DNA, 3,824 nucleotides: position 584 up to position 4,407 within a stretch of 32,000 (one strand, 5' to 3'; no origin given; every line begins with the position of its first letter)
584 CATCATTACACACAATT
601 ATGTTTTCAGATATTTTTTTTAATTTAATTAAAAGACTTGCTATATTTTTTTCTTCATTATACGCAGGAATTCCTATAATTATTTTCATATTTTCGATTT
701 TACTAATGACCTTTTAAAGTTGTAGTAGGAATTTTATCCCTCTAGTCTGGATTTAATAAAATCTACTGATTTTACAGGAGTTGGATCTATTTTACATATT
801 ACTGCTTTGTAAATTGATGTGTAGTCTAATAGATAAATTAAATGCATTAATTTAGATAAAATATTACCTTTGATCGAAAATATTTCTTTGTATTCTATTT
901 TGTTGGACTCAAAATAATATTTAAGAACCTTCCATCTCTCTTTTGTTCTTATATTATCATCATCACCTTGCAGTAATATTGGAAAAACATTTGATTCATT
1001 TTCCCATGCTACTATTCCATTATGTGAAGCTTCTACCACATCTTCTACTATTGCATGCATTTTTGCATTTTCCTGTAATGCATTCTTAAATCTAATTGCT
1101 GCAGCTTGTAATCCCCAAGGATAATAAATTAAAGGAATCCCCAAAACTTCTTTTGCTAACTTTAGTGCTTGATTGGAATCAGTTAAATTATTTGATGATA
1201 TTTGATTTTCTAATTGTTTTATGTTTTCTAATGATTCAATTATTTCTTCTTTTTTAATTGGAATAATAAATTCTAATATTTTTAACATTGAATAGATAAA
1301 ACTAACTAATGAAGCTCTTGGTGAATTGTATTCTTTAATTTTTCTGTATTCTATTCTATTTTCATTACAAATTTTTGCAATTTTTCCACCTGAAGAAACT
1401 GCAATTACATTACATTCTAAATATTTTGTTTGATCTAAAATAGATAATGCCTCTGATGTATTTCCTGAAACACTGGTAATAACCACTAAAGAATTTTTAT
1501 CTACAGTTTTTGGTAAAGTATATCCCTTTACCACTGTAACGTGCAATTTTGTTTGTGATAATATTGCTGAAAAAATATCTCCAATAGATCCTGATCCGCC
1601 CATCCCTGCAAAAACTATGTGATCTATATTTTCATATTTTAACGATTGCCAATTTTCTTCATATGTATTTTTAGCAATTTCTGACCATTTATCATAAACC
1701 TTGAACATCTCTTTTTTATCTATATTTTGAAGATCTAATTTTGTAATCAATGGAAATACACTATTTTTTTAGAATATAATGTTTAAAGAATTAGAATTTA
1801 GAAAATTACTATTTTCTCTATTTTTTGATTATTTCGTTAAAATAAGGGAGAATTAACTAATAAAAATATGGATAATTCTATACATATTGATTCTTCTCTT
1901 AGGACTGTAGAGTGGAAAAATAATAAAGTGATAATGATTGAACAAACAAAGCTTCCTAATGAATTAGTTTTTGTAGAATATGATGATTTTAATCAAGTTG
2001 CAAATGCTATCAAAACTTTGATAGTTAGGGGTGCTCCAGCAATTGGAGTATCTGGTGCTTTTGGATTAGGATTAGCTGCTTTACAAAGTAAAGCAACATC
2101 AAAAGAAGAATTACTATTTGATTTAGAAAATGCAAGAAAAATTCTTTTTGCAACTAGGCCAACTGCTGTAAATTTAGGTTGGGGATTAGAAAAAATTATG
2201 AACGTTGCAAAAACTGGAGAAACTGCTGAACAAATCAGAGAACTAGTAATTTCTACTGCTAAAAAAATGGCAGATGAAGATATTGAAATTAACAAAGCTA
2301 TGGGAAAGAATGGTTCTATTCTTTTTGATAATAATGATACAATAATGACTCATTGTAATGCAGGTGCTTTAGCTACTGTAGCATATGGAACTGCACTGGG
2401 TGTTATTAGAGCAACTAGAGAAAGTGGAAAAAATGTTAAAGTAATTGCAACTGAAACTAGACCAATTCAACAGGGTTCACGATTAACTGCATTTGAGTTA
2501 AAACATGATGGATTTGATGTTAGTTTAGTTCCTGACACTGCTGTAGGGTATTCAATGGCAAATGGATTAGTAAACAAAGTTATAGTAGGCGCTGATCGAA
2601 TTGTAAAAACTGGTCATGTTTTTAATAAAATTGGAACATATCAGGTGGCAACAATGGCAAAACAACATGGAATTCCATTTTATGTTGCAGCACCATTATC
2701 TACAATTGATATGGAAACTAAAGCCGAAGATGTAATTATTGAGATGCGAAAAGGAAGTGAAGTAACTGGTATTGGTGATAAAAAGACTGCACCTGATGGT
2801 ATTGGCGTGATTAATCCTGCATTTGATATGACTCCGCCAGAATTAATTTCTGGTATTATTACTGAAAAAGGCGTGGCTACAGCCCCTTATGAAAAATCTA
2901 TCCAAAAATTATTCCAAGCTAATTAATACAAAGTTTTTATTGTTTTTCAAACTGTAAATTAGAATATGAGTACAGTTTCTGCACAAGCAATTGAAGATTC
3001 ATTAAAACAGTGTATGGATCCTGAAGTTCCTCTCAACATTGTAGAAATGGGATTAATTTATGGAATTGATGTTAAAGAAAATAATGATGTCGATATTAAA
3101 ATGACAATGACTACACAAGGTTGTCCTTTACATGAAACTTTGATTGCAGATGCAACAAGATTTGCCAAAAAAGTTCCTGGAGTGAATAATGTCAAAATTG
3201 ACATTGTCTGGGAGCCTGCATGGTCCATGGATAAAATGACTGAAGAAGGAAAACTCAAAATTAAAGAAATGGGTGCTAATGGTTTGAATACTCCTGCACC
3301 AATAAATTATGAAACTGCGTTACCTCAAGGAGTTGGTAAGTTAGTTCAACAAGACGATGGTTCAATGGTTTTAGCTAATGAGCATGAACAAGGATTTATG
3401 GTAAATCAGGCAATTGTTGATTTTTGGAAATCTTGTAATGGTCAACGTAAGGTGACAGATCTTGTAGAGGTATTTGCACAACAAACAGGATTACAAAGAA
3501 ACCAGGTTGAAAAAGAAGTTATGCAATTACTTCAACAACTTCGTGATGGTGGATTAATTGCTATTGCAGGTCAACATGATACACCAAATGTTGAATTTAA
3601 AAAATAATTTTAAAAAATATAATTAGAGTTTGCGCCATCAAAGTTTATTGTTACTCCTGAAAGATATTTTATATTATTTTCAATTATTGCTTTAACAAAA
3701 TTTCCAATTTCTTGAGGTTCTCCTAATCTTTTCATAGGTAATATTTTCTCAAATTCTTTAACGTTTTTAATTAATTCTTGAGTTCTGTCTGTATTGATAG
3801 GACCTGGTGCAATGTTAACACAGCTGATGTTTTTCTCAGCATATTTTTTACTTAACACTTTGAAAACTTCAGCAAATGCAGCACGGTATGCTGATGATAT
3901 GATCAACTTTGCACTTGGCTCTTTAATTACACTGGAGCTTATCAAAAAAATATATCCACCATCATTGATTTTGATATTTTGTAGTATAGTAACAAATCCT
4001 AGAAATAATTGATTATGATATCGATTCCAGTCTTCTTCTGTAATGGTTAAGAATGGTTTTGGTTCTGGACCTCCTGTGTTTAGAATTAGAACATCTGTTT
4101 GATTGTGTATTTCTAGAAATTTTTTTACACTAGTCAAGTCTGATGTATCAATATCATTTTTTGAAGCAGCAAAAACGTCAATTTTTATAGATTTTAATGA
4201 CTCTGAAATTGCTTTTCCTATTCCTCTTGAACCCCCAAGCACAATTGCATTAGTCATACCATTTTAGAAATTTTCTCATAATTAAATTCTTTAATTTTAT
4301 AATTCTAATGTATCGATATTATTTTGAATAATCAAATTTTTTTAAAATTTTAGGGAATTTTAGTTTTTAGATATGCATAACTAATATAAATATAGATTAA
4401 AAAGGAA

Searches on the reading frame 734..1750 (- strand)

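Call 77: search_protein_families(library=pfam, proteins=[window:734-1750:-], max_evalue=0.0001)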
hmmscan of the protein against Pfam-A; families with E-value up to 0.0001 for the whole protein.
window:734-1750:- (338 aa): 2 families
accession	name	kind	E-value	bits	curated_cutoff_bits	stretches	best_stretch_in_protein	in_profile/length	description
PF10432.14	bact-PGI_C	-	9.2e-39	133.2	24.5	1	192-336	2-151/151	Bacterial phospho-glucose isomerase C-terminal SIS domain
PF01380.27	SIS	-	4e-08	33.6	25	1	41-134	4-101/131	SIS domain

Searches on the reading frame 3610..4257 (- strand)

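Call 3: search_protein_families(library=pfam, proteins=[window:3610-4257:-], max_evalue=0.1)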
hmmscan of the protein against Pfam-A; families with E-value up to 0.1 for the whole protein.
window:3610-4257:- (215 aa): 5 families
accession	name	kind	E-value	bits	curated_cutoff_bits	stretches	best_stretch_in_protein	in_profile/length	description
PF13561.12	adh_short_C2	-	1.9e-18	67.4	27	1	44-208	62-233/236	Enoyl-(Acyl carrier protein) reductase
PF00106.31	adh_short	-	2.4e-18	66.8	26.6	2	44-164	68-192/195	short chain dehydrogenase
PF04321.23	RmlD_sub_bind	-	0.03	13.8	27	1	5-53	4-52/287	RmlD substrate binding domain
PF01370.27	Epimerase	-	0.039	13.8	20.9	1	5-109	2-117/240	NAD dependent epimerase/dehydratase family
PF18334.7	XRN1_D2_D3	-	0.092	12.5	21.8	0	122-172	134-181/228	Exoribonuclease Xrn1 D2/D3 domain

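Call 4: search_protein_families(library=ncbifam, proteins=[window:3610-4257:-], max_evalue=0.1)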
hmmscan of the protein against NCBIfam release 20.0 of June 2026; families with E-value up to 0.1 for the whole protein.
window:3610-4257:- (215 aa): 164 families (the best 25 are shown)
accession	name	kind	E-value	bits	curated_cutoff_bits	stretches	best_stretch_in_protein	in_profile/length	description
NF006212.0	PRK08339.1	equivalog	2.2e-22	79.9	339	1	13-215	45-263/263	short chain dehydrogenase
NF009466.0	PRK12826.1-2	subfamily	4e-22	78.9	222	2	41-210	65-244/248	3-oxoacyl-ACP reductase FabG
NF053542.1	FlxB_rubin_SDR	equivalog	4.3e-22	79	340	2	52-208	79-237/239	flexirubin biosynthesis SDR family reductase FlxB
NF047420.2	EF_P_mod_YmfI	equivalog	6e-22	78.5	238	1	36-209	56-234/236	elongation factor P 5-aminopentanone reductase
TIGR01830.1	3oxo_ACP_reduc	equivalog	5.2e-21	75.4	297.75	1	42-208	65-236/239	3-oxoacyl-[acyl-carrier-protein] reductase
NF005559.1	PRK07231.1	subfamily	9.6e-21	74.4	215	1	42-210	69-247/249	glucose 1-dehydrogenase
NF004197.0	PRK05653.1-1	equivalog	3.4e-20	72.7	332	2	42-209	73-245/249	3-oxoacyl-ACP reductase FabG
NF004200.0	PRK05653.1-5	equivalog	7.5e-20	71.5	273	1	37-209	60-240/242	3-oxoacyl-ACP reductase FabG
NF009464.0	PRK12824.1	subfamily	1.6e-19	70.6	269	1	42-208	69-240/245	3-oxoacyl-ACP reductase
NF004779.0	PRK06125.1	subfamily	5.3e-17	62.2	261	1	36-210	64-253/259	short-chain dehydrogenase/reductase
NF006493.1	PRK08936.1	subfamily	1.9e-16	60.1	420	1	44-213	76-253/261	glucose-1-dehydrogenase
NF005893.0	PRK07856.1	equivalog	2e-16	60.1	255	1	4-209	12-240/255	SDR family oxidoreductase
NF004198.0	PRK05653.1-3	equivalog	2.8e-16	59.7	296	1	32-208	59-244/248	3-oxoacyl-ACP reductase FabG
NF006072.0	PRK08217.1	subfamily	3.4e-16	59.8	298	1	94-209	137-250/253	3-ketoacyl-(acyl-carrier-protein) reductase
NF006693.0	PRK09242.1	equivalog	5.2e-16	58.6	328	1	49-213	85-256/258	SDR family oxidoreductase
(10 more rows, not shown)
